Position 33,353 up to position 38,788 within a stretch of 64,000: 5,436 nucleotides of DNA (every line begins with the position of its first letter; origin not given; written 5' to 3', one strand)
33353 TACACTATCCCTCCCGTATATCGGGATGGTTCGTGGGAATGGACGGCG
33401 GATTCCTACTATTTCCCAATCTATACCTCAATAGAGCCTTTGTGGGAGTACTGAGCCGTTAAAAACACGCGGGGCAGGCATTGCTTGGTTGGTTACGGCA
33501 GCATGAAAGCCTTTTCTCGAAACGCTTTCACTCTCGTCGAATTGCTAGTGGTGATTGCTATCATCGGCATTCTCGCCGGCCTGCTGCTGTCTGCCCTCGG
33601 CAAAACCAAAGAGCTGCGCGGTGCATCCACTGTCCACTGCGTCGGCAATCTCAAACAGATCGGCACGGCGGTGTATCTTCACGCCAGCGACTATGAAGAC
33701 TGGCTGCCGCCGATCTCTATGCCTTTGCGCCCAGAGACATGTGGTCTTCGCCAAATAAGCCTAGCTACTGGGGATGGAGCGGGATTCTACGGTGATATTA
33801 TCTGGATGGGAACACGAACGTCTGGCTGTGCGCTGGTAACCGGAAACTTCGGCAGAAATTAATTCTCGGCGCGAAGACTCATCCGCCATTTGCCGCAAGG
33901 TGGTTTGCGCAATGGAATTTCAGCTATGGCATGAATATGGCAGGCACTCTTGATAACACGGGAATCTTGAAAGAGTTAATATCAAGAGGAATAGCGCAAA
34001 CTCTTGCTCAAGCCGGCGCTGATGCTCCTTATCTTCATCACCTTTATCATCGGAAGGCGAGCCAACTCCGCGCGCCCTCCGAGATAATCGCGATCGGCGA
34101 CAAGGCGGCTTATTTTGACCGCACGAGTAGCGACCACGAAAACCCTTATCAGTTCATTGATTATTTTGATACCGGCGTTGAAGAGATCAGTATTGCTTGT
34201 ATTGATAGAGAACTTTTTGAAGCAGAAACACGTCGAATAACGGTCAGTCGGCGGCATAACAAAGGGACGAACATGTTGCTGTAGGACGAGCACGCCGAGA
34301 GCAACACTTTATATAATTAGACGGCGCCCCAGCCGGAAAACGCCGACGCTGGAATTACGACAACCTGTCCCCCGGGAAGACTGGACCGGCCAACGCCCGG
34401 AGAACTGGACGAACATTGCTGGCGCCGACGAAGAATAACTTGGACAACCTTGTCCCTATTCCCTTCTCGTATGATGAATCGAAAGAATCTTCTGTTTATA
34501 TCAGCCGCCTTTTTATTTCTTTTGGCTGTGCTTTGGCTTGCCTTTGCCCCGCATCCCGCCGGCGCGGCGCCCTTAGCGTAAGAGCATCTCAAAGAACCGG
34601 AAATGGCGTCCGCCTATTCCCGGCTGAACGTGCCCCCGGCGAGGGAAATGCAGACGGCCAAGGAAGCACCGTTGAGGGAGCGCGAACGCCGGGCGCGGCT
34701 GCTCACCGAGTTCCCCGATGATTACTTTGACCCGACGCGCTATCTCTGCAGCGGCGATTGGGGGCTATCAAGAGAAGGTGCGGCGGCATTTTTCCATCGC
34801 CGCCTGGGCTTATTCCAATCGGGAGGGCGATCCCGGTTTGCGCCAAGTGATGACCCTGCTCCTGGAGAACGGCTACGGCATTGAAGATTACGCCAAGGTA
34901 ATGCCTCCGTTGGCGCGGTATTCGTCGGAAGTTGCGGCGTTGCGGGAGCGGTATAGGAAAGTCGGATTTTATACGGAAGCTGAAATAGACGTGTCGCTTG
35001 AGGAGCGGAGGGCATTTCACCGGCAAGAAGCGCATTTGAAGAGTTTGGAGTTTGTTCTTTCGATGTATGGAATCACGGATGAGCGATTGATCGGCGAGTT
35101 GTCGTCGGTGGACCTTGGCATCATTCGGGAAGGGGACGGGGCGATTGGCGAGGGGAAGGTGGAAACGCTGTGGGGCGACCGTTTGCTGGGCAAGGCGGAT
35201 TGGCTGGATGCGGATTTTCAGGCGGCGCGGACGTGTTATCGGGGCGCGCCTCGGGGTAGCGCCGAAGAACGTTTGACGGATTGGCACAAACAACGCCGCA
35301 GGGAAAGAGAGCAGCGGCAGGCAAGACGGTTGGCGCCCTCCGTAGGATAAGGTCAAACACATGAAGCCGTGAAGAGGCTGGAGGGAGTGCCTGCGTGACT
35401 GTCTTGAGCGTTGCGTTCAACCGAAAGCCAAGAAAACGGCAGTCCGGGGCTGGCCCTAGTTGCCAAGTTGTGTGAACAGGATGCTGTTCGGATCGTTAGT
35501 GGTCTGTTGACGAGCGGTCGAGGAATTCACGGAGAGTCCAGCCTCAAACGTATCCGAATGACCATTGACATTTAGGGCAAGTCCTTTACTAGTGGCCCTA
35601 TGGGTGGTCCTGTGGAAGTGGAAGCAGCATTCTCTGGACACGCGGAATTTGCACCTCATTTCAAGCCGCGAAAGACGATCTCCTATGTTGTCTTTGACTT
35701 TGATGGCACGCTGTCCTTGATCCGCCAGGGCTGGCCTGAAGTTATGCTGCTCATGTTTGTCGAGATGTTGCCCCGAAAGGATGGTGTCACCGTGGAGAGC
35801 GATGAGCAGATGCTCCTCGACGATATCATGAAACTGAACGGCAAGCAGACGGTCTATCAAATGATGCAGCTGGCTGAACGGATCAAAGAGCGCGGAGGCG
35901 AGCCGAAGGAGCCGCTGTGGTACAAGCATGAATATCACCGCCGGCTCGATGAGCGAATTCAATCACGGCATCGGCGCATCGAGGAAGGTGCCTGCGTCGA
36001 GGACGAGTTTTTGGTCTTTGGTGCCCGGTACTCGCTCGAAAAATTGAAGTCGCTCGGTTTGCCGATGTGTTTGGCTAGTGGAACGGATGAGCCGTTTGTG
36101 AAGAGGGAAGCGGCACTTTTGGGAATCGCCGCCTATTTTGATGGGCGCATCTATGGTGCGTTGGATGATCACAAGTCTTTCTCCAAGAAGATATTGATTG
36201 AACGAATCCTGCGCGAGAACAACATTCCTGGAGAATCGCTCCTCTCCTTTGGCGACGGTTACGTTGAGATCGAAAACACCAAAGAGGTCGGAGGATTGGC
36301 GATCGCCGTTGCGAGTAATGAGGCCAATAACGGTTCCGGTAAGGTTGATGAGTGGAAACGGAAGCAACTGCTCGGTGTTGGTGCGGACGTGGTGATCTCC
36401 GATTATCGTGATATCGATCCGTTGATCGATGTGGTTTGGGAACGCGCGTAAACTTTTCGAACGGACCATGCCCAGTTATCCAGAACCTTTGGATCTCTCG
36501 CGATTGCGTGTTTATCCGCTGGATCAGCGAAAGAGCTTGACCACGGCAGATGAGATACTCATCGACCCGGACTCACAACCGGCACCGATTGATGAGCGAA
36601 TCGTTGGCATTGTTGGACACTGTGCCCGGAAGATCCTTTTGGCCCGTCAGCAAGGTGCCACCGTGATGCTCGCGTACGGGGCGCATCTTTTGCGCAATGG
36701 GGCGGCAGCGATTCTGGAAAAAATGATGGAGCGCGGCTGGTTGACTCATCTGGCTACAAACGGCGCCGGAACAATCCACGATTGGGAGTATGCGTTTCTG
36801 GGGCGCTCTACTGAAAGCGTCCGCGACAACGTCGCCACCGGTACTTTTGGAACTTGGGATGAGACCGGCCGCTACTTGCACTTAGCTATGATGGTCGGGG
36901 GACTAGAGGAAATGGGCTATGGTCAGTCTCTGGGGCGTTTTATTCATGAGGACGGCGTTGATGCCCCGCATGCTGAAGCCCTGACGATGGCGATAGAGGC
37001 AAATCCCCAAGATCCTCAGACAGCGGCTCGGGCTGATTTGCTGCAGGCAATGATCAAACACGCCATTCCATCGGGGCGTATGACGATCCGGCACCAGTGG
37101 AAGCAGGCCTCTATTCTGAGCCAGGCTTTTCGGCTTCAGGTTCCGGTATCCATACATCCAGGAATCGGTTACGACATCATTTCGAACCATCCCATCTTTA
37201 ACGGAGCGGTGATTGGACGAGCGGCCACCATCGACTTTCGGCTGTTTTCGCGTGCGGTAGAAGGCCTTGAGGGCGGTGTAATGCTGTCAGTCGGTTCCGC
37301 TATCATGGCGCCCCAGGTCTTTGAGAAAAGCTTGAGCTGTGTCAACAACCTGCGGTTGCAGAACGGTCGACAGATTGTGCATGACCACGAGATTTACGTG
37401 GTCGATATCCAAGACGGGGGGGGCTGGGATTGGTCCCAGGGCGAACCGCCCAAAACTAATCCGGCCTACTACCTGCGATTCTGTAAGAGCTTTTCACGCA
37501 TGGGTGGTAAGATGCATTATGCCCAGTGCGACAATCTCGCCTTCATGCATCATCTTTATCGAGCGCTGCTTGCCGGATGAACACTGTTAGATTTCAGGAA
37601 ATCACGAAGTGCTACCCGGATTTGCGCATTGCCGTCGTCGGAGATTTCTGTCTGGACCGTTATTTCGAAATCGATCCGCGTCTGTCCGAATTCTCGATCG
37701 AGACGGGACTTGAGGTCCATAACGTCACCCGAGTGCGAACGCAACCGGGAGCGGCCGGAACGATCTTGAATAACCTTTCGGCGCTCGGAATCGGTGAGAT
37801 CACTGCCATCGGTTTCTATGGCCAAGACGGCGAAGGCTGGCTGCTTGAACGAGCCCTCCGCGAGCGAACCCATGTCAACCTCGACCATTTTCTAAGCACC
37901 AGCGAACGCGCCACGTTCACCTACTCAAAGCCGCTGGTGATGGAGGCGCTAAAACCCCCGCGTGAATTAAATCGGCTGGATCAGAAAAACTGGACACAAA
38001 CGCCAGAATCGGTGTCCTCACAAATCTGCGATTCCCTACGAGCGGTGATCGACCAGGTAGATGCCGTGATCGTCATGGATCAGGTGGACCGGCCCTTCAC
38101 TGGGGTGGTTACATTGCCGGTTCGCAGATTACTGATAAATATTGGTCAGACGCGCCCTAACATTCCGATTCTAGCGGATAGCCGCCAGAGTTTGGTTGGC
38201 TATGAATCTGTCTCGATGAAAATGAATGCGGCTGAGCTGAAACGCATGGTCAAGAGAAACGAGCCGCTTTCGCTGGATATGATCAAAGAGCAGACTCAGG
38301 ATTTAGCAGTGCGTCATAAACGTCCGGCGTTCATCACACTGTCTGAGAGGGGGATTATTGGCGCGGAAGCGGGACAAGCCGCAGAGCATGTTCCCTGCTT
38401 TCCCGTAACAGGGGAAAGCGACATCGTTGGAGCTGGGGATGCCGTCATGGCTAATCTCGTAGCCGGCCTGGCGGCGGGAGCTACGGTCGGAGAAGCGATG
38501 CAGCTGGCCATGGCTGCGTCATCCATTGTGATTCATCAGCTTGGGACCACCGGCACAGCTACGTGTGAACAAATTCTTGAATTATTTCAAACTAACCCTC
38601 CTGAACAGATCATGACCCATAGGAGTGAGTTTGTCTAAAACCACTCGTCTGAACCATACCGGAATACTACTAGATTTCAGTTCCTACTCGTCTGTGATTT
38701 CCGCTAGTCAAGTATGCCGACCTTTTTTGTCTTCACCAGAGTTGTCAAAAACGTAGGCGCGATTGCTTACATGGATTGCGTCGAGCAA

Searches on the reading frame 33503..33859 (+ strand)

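Call 60: search_protein_families(library=pfam, proteins=[window:33503-33859:+], max_evalue=0.001)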
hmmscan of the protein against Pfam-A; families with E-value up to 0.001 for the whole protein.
seq(119 aa): 1 family
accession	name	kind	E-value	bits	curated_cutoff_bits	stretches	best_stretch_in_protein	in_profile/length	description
PF07963.17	N_methyl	-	3.6e-07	29.9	21.2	1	6-29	4-27/27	Prokaryotic N-terminal methylation motif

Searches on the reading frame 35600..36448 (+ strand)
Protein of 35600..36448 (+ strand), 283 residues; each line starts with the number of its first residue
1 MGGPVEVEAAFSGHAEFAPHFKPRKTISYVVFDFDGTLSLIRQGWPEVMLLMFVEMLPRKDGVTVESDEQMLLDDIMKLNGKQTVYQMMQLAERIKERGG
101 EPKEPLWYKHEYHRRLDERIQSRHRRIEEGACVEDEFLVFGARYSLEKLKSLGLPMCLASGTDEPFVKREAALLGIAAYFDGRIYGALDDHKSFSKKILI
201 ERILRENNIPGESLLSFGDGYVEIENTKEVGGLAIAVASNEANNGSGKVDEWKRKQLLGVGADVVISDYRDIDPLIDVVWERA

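Call 66: search_protein_families(library=pfam, proteins=[window:35600-36448:+], max_evalue=0.001)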
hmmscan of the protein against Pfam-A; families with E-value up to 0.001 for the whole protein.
seq(283 aa): 3 families
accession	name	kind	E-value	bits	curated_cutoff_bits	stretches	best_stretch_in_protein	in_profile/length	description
PF00702.32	Hydrolase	-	1.7e-11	45.3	26.4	1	29-225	3-185/191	haloacid dehalogenase-like hydrolase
PF13419.12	HAD_2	-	1.5e-07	32.1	23.8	1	30-236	1-177/178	Haloacid dehalogenase-like hydrolase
PF12710.13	HAD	-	4.1e-06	27.8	27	1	30-220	1-181/189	haloacid dehalogenase-like hydrolase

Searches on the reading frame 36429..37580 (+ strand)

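Call 60: search_protein_families(library=pfam, proteins=[window:36429-37580:+], max_evalue=0.001)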
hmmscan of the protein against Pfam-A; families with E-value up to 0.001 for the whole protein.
window:36429-37580:+ (383 aa): 1 family
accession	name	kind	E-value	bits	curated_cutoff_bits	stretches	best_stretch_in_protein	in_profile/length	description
PF21570.3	ArgZ-like_C_2nd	-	0.00025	21.2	27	1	65-128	3-66/213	Arginine dihydrolase ArgZ-like, C-terminal, Rossmann fold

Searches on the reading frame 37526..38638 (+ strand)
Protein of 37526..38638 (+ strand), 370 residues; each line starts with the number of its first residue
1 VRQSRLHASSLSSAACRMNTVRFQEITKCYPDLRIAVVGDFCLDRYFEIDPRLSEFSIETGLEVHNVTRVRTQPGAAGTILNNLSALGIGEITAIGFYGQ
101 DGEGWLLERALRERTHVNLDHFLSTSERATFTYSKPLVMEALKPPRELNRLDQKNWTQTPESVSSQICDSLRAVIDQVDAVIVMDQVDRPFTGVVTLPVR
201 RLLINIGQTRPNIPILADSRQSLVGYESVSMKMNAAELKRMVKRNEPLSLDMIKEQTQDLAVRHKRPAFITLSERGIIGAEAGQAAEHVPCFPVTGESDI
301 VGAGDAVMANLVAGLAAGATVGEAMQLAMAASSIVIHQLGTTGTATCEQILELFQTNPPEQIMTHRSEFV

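Call 60: search_protein_families(library=pfam, proteins=[window:37526-38638:+], max_evalue=0.001)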
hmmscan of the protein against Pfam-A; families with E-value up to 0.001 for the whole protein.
window:37526-38638:+ (370 aa): 1 family
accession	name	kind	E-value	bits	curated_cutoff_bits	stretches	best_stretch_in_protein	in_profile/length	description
PF00294.29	PfkB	-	4.1e-19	69.5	25.8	1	61-343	22-297/302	pfkB family carbohydrate kinase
